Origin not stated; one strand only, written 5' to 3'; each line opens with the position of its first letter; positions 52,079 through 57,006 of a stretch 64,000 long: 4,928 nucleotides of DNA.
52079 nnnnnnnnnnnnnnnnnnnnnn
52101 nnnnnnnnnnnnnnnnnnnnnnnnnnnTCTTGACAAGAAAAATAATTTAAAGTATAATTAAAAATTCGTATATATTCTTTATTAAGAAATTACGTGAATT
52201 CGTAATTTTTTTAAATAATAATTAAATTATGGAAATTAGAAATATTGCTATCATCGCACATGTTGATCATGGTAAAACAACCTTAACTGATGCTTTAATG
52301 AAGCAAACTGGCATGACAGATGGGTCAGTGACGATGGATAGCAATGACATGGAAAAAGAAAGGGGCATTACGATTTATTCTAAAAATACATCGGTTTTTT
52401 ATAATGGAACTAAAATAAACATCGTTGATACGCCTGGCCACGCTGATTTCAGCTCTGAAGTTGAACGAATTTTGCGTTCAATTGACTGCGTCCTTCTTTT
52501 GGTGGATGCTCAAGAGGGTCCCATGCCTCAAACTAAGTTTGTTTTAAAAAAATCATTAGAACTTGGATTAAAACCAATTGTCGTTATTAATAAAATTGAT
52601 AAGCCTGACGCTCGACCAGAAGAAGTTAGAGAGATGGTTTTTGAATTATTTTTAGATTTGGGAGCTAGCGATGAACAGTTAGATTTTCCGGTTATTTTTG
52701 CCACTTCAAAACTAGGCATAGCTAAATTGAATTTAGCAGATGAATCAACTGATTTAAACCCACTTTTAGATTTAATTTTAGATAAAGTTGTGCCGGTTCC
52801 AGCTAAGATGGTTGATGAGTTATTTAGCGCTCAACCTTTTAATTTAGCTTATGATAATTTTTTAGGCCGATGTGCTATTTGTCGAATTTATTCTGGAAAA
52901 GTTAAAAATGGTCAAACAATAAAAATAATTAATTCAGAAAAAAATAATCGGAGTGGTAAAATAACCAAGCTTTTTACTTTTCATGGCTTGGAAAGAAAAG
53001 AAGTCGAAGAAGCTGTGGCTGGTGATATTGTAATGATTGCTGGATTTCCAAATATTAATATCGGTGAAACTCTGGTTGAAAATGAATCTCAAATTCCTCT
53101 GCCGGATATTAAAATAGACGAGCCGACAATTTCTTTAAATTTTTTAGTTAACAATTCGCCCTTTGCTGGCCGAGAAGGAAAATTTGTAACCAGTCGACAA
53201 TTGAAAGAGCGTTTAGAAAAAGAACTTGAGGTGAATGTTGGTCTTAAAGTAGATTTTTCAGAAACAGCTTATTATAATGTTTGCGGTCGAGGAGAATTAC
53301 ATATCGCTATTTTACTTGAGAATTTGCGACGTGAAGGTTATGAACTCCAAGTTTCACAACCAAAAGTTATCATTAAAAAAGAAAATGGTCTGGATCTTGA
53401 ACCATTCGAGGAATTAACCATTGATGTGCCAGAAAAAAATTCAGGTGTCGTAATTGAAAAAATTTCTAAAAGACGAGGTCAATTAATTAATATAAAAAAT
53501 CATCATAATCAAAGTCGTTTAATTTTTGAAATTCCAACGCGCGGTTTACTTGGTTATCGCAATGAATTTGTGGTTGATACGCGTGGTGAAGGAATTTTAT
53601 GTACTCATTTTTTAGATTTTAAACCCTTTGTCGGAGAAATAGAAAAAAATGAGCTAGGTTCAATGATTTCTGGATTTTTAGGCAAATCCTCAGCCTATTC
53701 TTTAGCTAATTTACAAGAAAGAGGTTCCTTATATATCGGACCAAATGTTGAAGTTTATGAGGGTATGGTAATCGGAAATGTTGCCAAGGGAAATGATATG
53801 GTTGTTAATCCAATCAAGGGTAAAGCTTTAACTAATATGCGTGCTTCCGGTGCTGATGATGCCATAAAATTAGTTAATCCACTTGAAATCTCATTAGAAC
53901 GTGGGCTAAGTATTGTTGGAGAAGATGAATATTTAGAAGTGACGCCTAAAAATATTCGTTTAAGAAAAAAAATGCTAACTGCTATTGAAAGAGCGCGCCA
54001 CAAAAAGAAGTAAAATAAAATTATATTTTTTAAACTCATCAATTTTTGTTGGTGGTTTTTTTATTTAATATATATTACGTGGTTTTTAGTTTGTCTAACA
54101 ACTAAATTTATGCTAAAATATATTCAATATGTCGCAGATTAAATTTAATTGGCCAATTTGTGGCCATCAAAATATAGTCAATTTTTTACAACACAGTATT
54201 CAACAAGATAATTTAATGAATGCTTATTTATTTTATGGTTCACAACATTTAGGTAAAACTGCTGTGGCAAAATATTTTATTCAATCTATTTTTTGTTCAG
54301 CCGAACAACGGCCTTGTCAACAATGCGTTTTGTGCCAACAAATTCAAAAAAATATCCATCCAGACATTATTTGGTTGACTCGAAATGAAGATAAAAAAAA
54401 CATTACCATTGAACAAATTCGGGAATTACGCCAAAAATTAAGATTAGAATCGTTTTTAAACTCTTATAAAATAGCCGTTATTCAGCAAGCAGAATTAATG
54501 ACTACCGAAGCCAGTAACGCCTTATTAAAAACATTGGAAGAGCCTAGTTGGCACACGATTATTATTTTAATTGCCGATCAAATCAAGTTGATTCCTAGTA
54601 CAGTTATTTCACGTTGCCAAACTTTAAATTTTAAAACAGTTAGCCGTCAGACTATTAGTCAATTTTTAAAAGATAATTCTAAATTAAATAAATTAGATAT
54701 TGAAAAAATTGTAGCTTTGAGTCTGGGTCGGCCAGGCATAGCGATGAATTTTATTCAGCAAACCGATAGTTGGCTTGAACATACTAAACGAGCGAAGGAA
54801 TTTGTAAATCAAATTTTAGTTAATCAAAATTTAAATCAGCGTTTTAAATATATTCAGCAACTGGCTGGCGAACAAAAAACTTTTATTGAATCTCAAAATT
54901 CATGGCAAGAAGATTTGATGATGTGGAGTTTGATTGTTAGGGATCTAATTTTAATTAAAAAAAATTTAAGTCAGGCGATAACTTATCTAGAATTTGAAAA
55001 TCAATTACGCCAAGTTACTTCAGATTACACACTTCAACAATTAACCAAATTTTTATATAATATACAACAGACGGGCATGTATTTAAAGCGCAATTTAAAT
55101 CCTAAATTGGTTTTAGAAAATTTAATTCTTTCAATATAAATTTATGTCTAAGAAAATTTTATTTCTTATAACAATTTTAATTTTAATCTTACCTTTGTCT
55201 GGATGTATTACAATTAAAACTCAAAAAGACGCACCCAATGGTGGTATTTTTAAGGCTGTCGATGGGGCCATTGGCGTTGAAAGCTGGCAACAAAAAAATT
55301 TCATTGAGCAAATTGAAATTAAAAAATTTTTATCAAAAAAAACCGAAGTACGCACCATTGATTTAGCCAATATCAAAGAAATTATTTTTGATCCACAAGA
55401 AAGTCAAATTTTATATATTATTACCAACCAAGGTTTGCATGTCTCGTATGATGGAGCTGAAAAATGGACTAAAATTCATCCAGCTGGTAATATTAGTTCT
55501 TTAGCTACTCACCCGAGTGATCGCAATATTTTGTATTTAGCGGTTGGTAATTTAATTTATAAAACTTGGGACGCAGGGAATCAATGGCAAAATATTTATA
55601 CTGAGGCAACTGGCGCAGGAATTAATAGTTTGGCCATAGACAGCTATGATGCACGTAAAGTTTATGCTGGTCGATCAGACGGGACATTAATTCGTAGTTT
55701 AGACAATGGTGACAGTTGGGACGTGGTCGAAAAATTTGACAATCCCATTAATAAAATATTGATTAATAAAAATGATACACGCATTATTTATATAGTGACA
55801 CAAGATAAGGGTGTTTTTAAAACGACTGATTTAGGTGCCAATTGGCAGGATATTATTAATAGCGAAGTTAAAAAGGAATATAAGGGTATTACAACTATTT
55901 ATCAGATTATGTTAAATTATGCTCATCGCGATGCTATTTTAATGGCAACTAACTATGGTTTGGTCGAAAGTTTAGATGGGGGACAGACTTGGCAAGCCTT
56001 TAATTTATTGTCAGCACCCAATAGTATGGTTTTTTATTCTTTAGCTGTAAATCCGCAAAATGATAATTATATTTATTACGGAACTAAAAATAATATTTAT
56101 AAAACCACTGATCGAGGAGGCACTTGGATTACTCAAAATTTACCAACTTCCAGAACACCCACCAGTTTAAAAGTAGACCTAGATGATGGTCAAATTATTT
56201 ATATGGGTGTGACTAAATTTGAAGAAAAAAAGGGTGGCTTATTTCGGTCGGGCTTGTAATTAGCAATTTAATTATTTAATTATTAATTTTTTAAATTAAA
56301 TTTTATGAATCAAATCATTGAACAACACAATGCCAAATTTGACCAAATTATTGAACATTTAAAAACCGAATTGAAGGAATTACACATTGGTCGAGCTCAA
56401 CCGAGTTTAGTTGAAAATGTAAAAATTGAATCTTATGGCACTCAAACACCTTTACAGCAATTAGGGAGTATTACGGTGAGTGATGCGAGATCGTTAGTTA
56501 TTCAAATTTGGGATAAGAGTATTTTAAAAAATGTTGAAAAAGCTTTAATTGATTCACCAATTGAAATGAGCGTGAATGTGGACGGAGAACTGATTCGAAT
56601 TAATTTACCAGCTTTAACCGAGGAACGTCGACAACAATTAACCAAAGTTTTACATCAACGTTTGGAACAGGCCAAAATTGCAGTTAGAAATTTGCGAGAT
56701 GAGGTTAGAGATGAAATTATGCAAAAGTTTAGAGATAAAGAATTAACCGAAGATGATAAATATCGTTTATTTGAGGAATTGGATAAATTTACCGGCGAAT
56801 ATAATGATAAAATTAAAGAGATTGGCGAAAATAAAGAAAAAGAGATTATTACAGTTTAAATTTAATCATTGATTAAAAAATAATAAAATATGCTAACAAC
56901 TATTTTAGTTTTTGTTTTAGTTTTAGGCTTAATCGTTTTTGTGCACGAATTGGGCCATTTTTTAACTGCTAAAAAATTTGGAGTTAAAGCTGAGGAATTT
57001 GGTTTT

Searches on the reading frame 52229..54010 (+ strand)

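Call 24: search_protein_families(library=pfam, proteins=[window:52229-54010:+], max_evalue=0.001)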
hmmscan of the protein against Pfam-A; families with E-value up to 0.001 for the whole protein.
window:52229-54010:+ (594 aa): 8 families
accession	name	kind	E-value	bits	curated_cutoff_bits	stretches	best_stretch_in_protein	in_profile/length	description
PF00009.33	GTP_EFTU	-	3.2e-54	183.8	26.5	1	2-183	2-182/188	Elongation factor Tu GTP binding domain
PF21018.2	BipA_C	-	4.7e-39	133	23.8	1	477-584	2-109/110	TypA/BipA C-terminal domain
PF00679.30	EFG_C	-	2.3e-18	66.5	27.9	1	390-472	3-86/89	Elongation factor G C-terminus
PF03144.31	GTP_EFTU_D2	-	1.3e-16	61.2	30.3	1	213-282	1-72/73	Elongation factor Tu domain 2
PF22042.2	EF-G_D2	-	2.4e-12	47.2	27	1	204-284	7-83/84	Elongation factor G domain 2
PF01926.29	MMR_HSR1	-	1.2e-07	32.3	21.9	1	6-122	2-113/113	50S ribosome-binding GTPase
PF02421.24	FeoB_N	-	0.00021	21.3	27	0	45-133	31-125/156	Ferrous iron transport protein B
PF00735.24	Septin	-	0.00031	20.5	26.2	1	6-75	7-76/280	Septin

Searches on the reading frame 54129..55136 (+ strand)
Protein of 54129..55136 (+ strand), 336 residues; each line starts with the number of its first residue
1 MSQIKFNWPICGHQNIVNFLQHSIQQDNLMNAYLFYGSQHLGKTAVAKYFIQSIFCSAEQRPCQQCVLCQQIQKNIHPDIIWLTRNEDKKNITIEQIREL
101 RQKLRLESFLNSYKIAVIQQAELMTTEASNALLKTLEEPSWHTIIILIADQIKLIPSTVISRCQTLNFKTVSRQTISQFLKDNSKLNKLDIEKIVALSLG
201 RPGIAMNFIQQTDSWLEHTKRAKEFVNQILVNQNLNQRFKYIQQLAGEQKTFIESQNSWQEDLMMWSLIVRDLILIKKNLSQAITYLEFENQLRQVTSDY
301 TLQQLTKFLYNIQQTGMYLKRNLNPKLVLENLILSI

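Call 24: search_protein_families(library=pfam, proteins=[window:54129-55136:+], max_evalue=0.001)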
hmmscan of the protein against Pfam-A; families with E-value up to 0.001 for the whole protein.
window:54129-55136:+ (336 aa): 2 families
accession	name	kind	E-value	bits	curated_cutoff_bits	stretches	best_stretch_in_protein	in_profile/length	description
PF13177.12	DNA_pol3_delta2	-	1.8e-49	168.3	27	1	13-171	2-160/161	DNA polymerase III, delta subunit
PF00004.35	AAA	-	0.0005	21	21.2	0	33-165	1-125/131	ATPase family associated with various cellular activities (AAA)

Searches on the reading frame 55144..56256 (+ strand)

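Call 24: search_protein_families(library=pfam, proteins=[window:55144-56256:+], max_evalue=0.001)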
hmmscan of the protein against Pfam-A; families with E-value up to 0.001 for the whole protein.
window:55144-56256:+ (371 aa): 3 families
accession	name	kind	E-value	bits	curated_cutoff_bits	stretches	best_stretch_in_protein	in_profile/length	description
PF15902.12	Sortilin-Vps10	-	9e-23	81.2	33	4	181-239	2-62/446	Sortilin, neurotensin receptor 3,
PF14870.12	PSII_BNR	-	1.1e-11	45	27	1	255-333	23-99/303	Photosynthesis system II assembly factor YCF48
PF02012.26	BNR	-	8e-05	22.5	27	0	276-284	3-11/12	BNR/Asp-box repeat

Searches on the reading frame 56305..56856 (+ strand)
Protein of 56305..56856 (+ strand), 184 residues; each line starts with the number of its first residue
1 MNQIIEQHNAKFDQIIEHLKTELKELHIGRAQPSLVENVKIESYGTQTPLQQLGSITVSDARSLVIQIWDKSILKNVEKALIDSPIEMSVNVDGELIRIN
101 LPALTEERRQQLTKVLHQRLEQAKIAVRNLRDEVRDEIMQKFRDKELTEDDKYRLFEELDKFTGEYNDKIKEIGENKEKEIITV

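Call 24: search_protein_families(library=pfam, proteins=[window:56305-56856:+], max_evalue=0.001)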
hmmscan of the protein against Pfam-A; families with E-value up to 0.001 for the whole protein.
window:56305-56856:+ (184 aa): 1 family
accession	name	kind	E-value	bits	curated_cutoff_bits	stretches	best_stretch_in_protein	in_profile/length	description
PF01765.24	RRF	-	2.4e-51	174.3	29.7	1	19-181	1-163/164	Ribosome recycling factor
